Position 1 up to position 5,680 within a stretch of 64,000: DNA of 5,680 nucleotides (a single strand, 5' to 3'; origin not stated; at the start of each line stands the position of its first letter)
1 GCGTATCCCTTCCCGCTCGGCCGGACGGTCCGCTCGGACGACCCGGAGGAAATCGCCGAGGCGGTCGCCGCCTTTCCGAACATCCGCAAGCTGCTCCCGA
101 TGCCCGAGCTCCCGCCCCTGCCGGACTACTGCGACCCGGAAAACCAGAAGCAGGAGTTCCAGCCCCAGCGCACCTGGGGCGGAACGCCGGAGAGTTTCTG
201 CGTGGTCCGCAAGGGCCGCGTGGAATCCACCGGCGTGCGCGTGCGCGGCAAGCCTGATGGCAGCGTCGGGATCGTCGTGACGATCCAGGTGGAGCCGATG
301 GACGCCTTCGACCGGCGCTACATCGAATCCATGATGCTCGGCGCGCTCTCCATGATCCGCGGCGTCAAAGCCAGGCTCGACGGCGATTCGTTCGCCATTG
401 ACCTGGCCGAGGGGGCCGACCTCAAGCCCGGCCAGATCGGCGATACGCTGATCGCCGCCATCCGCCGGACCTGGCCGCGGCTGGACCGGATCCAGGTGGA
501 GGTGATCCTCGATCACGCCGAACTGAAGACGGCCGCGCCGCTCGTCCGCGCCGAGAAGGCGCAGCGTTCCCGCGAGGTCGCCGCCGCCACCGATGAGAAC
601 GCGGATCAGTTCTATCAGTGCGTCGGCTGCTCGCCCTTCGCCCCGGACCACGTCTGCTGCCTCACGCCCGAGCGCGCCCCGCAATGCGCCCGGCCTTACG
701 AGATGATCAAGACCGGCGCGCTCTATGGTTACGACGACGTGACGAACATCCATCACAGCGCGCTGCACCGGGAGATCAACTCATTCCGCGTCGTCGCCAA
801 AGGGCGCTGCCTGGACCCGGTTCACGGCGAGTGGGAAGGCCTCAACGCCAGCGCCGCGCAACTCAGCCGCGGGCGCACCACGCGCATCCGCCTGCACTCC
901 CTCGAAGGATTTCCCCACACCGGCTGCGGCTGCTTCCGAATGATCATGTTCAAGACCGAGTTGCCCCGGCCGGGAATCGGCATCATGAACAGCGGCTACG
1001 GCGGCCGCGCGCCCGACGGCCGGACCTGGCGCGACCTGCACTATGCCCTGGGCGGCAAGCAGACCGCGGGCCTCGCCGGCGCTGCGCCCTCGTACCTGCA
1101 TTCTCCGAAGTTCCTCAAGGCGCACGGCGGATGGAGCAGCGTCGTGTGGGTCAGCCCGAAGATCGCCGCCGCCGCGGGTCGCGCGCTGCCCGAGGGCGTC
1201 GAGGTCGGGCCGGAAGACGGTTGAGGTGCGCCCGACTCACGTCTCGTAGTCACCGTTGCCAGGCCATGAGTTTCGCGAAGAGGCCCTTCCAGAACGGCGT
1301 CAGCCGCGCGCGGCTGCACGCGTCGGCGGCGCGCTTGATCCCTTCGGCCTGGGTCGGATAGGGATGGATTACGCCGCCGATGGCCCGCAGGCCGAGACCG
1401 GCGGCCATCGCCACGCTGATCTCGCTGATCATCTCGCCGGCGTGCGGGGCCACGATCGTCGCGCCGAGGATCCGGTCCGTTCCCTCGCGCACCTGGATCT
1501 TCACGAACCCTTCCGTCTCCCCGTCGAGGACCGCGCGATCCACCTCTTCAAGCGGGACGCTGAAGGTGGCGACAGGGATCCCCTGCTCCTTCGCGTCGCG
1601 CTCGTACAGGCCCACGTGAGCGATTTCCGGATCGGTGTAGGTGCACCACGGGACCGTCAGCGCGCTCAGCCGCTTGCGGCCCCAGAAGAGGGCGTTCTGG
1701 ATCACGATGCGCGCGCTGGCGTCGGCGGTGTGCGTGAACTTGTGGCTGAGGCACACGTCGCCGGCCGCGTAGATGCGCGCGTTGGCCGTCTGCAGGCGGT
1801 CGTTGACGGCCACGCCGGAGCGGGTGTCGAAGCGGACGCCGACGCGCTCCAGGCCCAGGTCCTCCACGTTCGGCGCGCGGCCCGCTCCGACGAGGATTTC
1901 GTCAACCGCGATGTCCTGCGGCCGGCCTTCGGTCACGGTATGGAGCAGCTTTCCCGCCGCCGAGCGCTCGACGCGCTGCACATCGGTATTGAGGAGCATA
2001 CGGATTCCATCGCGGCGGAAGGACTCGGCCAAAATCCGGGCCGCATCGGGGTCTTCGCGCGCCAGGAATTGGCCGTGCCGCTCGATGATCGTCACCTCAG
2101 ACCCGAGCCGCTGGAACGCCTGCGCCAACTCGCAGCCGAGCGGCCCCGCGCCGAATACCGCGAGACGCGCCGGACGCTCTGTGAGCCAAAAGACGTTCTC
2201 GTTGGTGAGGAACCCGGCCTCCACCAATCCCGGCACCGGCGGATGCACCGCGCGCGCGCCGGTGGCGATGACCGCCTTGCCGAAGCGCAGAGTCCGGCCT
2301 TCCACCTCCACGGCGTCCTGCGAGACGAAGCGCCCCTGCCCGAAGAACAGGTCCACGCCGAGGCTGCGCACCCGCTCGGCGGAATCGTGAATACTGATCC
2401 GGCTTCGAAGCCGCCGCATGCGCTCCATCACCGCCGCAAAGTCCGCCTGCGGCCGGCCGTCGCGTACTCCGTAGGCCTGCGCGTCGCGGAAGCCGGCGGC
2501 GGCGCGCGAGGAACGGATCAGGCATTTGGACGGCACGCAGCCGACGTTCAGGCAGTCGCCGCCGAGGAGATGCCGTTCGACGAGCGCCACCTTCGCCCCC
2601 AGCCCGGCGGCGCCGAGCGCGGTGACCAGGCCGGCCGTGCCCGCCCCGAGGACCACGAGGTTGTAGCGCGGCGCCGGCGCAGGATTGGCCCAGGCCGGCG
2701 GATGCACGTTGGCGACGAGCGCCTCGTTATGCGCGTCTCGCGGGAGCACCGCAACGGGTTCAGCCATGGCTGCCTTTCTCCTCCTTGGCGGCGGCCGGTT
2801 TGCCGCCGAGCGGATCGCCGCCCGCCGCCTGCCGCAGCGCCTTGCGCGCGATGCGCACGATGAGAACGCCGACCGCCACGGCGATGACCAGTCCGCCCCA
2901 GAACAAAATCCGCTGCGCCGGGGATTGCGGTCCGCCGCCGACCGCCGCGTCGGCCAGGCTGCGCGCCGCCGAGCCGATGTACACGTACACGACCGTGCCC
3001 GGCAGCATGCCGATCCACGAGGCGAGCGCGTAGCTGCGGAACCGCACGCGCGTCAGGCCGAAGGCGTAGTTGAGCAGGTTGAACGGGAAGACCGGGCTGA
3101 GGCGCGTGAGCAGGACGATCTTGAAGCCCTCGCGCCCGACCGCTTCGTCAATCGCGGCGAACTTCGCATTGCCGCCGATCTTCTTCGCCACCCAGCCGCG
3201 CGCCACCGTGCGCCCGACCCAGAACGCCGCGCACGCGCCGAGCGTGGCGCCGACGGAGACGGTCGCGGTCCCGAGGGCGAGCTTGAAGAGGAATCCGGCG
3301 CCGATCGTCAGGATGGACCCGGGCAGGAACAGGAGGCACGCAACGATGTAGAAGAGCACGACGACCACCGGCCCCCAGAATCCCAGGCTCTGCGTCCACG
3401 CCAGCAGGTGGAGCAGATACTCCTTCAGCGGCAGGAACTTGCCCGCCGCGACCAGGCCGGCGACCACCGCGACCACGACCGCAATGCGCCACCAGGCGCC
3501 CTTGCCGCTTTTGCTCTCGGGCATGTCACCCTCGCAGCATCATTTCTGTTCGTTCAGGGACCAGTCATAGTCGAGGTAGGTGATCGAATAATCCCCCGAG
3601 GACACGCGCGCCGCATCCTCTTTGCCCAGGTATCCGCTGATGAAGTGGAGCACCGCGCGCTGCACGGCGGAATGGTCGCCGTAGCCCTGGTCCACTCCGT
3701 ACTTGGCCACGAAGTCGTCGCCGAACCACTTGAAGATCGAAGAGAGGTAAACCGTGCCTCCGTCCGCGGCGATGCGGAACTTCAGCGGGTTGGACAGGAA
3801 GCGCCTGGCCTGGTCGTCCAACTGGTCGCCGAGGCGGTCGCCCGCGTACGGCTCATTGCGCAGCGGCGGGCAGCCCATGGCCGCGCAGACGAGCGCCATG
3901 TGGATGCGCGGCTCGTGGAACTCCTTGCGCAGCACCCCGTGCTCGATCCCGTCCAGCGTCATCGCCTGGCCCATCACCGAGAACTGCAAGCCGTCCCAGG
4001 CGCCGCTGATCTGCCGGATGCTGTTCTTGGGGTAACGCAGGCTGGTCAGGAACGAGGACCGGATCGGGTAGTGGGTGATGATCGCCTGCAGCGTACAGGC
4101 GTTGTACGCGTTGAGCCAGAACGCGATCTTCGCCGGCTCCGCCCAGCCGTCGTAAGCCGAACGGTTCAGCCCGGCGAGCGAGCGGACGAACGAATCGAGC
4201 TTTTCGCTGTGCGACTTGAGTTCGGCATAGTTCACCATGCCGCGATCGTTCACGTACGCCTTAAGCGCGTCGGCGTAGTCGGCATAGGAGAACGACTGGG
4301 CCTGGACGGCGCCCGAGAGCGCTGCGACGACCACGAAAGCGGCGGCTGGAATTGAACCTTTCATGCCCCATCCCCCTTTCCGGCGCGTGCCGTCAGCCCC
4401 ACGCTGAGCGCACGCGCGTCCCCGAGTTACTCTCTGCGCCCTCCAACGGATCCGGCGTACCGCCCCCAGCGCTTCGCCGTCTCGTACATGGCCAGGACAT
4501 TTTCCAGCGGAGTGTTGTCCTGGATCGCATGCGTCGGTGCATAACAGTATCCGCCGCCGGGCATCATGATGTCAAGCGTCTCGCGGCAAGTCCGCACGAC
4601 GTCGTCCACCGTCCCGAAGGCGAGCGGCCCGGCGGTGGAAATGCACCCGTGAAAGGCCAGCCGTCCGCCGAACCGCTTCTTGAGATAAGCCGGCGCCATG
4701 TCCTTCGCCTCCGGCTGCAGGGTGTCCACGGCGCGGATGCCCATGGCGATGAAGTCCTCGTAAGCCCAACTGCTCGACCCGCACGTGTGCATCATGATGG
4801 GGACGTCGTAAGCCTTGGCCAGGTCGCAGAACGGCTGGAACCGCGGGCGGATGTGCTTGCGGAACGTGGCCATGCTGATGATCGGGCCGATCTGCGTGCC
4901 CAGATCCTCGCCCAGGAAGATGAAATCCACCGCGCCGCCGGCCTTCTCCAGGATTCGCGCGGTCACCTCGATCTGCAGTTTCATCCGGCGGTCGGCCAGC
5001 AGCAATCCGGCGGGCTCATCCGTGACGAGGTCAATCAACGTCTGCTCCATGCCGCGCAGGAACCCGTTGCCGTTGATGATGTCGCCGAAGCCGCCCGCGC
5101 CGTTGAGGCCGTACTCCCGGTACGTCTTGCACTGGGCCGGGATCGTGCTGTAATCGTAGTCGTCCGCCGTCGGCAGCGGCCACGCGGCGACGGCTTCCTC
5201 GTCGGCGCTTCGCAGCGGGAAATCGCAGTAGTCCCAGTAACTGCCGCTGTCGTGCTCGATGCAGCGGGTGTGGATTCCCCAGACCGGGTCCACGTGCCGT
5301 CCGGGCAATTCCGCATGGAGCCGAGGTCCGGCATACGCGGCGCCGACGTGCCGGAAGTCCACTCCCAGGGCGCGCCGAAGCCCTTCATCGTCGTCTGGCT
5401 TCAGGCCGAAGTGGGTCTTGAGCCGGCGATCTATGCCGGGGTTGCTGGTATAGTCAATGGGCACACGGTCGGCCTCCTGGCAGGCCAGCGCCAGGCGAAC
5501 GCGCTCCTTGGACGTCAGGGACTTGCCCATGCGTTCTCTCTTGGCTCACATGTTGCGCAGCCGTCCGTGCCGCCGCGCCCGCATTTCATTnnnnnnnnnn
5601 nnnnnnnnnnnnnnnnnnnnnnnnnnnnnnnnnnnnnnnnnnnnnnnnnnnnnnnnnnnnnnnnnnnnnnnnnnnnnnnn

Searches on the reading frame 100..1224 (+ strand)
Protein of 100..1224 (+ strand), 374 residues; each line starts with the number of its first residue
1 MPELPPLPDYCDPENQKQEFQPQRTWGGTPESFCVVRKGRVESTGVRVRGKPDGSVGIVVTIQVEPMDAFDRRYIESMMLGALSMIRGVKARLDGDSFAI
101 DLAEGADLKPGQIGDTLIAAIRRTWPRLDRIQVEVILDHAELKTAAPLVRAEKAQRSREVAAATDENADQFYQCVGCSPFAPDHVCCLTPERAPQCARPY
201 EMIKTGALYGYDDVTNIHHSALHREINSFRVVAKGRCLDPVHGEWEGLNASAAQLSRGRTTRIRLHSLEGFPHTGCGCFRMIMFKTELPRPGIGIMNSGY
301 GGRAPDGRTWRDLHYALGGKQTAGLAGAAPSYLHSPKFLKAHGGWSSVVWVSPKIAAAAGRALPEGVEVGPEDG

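Call 12: search_protein_families(library=pfam, proteins=[window:100-1224:+], max_evalue=0.001)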
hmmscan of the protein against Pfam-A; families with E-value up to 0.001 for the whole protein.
window:100-1224:+ (374 aa): 1 family
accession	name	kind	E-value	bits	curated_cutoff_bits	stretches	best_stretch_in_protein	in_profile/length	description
PF19436.4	ACS_CODH_B_C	-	5.8e-35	121.5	25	1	155-355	3-190/245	ACS/CODH beta subunit C-terminal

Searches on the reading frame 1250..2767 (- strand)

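Call 12: search_protein_families(library=pfam, proteins=[window:1250-2767:-], max_evalue=0.001)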
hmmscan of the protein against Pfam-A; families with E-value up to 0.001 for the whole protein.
window:1250-2767:- (505 aa): 12 families
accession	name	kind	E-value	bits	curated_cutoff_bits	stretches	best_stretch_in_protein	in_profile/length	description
PF07992.20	Pyr_redox_2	-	2.5e-60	204.8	26.1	1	35-350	1-289/291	Pyridine nucleotide-disulphide oxidoreductase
PF02852.28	Pyr_redox_dim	-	2.2e-32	112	25.3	1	372-480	1-109/110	Pyridine nucleotide-disulphide oxidoreductase, dimerisation domain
PF00070.33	Pyr_redox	-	4.2e-26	91.7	22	1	201-276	1-76/82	Pyridine nucleotide-disulphide oxidoreductase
PF03486.20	HI0933_like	-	1.3e-07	31.8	50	0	36-66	2-32/244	HI0933-like protein Rossmann domain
PF01134.28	GIDA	-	2.2e-06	27.4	22.1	1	37-85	2-48/391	Glucose inhibited division protein A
PF01262.27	AlaDh_PNT_C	-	2.5e-06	27.5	23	0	36-65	30-59/214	Alanine dehydrogenase/PNT, C-terminal domain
PF12831.13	FAD_oxidored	-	3e-06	27.3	27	1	37-72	2-38/416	FAD dependent oxidoreductase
PF01266.30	DAO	-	5.3e-06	26.6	27.9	0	37-69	2-35/353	FAD dependent oxidoreductase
PF13738.12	Pyr_redox_3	-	2.8e-05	24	30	0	156-323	119-291/305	Pyridine nucleotide-disulphide oxidoreductase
PF13450.12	NAD_binding_8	-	0.00021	21.9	21.9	0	204-233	1-30/68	NAD(P)-binding Rossmann-like domain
PF01494.25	FAD_binding_3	-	0.00027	20.7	22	0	203-234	5-36/349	FAD binding domain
PF02737.24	3HCDH_N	-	0.0003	21.2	22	0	202-252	2-52/180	3-hydroxyacyl-CoA dehydrogenase, NAD binding domain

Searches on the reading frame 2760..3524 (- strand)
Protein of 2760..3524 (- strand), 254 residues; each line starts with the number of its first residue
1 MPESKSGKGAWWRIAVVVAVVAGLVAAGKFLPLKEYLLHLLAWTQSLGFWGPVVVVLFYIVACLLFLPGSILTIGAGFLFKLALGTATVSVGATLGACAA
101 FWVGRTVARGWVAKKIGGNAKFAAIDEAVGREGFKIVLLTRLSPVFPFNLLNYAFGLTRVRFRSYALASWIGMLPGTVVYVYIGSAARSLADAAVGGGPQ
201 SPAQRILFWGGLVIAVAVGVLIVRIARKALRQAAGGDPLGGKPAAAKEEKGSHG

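Call 12: search_protein_families(library=pfam, proteins=[window:2760-3524:-], max_evalue=0.001)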
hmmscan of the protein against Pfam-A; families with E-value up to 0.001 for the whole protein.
window:2760-3524:- (254 aa): 1 family
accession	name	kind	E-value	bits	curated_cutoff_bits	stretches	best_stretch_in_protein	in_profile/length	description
PF09335.16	VTT_dom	-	5.6e-30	104.8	33.9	1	67-185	1-122/123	VTT domain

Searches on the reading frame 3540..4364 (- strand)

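Call 12: search_protein_families(library=pfam, proteins=[window:3540-4364:-], max_evalue=0.001)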
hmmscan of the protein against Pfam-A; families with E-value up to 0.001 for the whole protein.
window:3540-4364:- (274 aa): 1 family
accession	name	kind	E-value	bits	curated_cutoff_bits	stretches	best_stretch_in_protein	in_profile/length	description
PF04784.19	DUF547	-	1.2e-25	90.4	27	1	73-190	3-125/125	Protein of unknown function, DUF547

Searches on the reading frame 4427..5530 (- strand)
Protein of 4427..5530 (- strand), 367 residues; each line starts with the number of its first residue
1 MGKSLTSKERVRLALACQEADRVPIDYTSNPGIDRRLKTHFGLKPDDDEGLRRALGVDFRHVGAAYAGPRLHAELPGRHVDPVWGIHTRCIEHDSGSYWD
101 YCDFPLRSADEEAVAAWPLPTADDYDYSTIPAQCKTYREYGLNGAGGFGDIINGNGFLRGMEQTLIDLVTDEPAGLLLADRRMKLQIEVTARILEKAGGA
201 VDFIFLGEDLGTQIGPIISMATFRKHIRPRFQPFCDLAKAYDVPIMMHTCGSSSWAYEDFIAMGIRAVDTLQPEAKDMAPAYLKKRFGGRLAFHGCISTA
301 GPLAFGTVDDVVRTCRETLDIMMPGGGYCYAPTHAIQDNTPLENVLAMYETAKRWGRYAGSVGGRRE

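Call 12: search_protein_families(library=pfam, proteins=[window:4427-5530:-], max_evalue=0.001)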
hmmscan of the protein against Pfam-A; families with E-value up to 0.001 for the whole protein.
window:4427-5530:- (367 aa): 1 family
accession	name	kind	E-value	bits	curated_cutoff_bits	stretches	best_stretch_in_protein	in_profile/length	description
PF01208.23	URO-D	-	2.8e-12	46.8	23.9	1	160-355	161-346/346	Uroporphyrinogen decarboxylase (URO-D)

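Call 72: search_solved_structures(query=window:4427-5530:-, max_evalue=0.01)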
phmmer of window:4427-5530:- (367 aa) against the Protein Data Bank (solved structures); distinct sequences matched with E-value up to 0.01: 1.
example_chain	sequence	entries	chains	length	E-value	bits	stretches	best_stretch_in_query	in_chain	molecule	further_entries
4ay7_A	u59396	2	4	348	0.00023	23.3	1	202-349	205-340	METHYLCOBALAMIN: COENZYME M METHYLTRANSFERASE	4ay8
